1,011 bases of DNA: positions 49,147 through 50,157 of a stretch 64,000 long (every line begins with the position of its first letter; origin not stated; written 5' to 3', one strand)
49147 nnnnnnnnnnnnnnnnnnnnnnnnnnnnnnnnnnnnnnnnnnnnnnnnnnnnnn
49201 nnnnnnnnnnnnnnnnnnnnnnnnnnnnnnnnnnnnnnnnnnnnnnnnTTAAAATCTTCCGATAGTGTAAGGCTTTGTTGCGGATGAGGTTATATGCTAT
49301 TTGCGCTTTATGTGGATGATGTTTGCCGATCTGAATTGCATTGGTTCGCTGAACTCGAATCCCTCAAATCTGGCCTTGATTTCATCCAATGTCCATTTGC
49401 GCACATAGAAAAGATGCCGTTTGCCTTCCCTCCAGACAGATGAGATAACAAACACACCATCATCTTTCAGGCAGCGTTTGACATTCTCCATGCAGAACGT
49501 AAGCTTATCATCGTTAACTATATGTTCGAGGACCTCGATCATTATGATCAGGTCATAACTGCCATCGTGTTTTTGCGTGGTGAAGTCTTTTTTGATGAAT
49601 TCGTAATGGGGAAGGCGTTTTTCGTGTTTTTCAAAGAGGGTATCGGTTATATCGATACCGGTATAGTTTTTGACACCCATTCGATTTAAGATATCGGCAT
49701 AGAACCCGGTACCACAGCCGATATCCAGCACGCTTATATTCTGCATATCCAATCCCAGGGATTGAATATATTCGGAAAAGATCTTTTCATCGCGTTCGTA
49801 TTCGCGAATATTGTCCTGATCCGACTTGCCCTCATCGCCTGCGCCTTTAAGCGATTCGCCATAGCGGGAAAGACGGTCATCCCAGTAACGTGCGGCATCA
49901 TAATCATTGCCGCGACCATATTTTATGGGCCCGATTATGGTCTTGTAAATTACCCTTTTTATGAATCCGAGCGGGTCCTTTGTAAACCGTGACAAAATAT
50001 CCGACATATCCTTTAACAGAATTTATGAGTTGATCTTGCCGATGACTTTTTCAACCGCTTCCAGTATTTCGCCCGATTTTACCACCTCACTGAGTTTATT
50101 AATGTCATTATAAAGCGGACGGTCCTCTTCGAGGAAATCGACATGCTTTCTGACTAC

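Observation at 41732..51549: Amino-acid fermentation theme next to the secreted peptidase set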

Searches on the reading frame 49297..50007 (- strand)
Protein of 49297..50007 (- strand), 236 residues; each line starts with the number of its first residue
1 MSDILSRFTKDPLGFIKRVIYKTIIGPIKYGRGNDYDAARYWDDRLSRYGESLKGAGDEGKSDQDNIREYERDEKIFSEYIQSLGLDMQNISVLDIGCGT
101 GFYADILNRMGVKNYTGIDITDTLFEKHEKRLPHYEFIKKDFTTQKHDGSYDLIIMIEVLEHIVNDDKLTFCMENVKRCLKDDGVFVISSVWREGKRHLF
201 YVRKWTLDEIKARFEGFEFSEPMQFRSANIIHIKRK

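Call 5: search_protein_families(library=pfam, proteins=[window:49297-50007:-])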
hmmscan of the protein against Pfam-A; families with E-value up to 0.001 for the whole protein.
window:49297-50007:- (236 aa): 13 families
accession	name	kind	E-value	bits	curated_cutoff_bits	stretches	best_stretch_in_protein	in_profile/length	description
PF08241.18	Methyltransf_11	-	1.2e-16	61.6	21.2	1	94-188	1-95/95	Methyltransferase domain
PF13489.12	Methyltransf_23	-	2.3e-16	60.4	27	1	74-195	7-123/164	Methyltransferase domain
PF13649.12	Methyltransf_25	-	3.2e-16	60.2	27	1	93-184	1-97/97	Methyltransferase domain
PF08242.18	Methyltransf_12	-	5.6e-16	59.5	30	1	94-186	1-98/98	Methyltransferase domain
PF13847.12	Methyltransf_31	-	1.1e-15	58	27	1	90-195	4-114/145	Methyltransferase domain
PF05401.17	NodS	-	7e-09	36.3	24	1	84-191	38-147/201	Nodulation protein S (NodS)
PF02353.26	CMAS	-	1.8e-06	27.9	27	1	90-199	63-175/273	Mycolic acid cyclopropane synthetase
PF03291.22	mRNA_G-N7_MeTrfase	-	2e-05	24.3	26.6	1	78-135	50-105/315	mRNA (guanine-N(7))-methyltransferase domain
PF01728.25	FtsJ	-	3.2e-05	24.4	24.1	1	85-149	17-82/181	FtsJ-like methyltransferase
PF01135.25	PCMT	-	0.00032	21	20.3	1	81-136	66-122/210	Protein-L-isoaspartate(D-aspartate) O-methyltransferase (PCMT)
PF00398.26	RrnaAD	-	0.00058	19.5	24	1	69-142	11-85/263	Ribosomal RNA adenine dimethylase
PF13679.12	Methyltransf_32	-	0.00072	20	27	0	75-147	11-89/143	Methyltransferase domain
PF06325.19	PrmA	-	0.00085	19.3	22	0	89-197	161-267/296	Ribosomal protein L11 methyltransferase (PrmA)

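Call 10: search_protein_families(library=ncbifam, proteins=[window:49297-50007:-], max_evalue=0.00001)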
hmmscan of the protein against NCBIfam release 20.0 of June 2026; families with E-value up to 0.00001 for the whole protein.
window:49297-50007:- (236 aa): 18 families
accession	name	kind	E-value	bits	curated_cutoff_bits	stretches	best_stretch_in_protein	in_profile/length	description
TIGR01983.1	UbiG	equivalog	3.4e-15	55.9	102.95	1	79-199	45-162/228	bifunctional 2-polyprenyl-6-hydroxyphenol methylase/3-demethylubiquinol 3-O-methyltransferase UbiG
TIGR02072.1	BioC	equivalog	1.7e-12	47.6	184.95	1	82-192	28-136/244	malonyl-ACP O-methyltransferase BioC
NF043040.1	corrin_prot_MT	hypoth_equivalog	8.9e-11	41.6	180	1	89-189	41-148/216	corrinoid protein-associated methyltransferase CpaM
NF045667.1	MTase_DVU1556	equivalog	6.7e-10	38.8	155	1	89-197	22-128/213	DVU_1556 family methyltransferase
NF008686.0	PRK11705.1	equivalog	2.2e-09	36.8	400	1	90-194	168-271/383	cyclopropane fatty acyl phospholipid synthase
NF002463.0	PRK01683.1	equivalog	6.4e-08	32.5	297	1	90-187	32-127/258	trans-aconitate 2-methyltransferase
NF008300.0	PRK11088.1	equivalog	1.1e-07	31.6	303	1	86-213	82-201/272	23S rRNA (guanine(745)-N(1))-methyltransferase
TIGR02021.1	BchM-ChlM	equivalog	1.8e-07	30.8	158.9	1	62-169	28-137/218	magnesium protoporphyrin IX methyltransferase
NF041650.1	nod_mtase_NodS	equivalog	2.6e-07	30.5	300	1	90-191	38-142/190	nodulation methyltransferase NodS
TIGR04290.1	meth_Rta_06860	hypoth_equivalog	2.8e-07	30.2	300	1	77-163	37-128/226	TIGR04290 family methyltransferase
NF045823.1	PthPhpthDimycoMt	equivalog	3.4e-07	29.7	300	1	86-191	63-169/256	phthiotriol/phenolphthiotriol dimycocerosates methyltransferase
NF053839.1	CPFASynBruc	equivalog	1.5e-06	27.4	600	1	89-196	174-284/410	cyclopropane fatty acid synthase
NF001244.0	PRK00216.1-5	equivalog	2.2e-06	27.2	216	1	86-209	46-174/236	bifunctional demethylmenaquinone methyltransferase/2-methoxy-6-polyprenyl-1,4-benzoquinol methylase UbiE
NF049952.1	23rRNACMtaseTlyA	equivalog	2.3e-06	27.2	250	1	78-155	66-144/236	23S rRNA (cytidine-2'-O)-methyltransferase TlyA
NF045825.1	FAmtase_mtf2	equivalog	3.5e-06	26.4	400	1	86-191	55-161/248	fatty-acid O-methyltransferase Mtf2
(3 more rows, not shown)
